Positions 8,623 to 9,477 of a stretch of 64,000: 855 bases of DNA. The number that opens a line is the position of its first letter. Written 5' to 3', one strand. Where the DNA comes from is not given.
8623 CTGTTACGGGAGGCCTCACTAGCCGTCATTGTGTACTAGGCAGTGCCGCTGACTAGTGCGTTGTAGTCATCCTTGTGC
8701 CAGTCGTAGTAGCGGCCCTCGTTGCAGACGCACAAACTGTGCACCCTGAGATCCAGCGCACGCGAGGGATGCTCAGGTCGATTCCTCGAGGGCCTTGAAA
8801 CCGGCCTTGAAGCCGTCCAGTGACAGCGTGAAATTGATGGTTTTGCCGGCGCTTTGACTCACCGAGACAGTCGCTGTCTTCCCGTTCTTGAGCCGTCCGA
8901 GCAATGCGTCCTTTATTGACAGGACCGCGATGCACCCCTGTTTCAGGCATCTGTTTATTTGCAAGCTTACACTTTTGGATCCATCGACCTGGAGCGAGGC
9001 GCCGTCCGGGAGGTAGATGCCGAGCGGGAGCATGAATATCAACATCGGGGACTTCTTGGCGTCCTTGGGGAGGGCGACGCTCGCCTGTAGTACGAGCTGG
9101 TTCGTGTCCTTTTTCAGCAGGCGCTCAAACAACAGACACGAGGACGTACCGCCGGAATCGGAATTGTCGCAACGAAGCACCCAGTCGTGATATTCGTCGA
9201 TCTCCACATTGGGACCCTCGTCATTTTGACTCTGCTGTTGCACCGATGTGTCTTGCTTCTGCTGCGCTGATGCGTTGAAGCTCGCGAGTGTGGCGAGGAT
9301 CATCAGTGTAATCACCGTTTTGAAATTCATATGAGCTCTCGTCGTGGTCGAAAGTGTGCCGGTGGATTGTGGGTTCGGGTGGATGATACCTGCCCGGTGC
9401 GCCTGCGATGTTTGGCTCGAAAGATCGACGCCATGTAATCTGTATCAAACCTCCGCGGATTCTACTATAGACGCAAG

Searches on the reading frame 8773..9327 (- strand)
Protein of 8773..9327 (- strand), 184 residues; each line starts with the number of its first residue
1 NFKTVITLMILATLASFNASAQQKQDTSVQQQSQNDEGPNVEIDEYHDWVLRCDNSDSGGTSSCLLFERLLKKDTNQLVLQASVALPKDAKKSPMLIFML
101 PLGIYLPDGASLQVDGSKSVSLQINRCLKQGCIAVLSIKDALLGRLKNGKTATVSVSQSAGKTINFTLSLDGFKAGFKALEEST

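Call 40: search_protein_families(library=pfam, proteins=[window:8773-9327:-], max_evalue=0.001)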
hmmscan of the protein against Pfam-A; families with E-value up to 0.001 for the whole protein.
window:8773-9327:- (184 aa): 1 family
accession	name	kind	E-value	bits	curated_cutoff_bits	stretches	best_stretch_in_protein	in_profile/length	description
PF06776.18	IalB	-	3.6e-31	108.5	22.1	1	49-181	1-131/131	Invasion associated locus B (IalB) protein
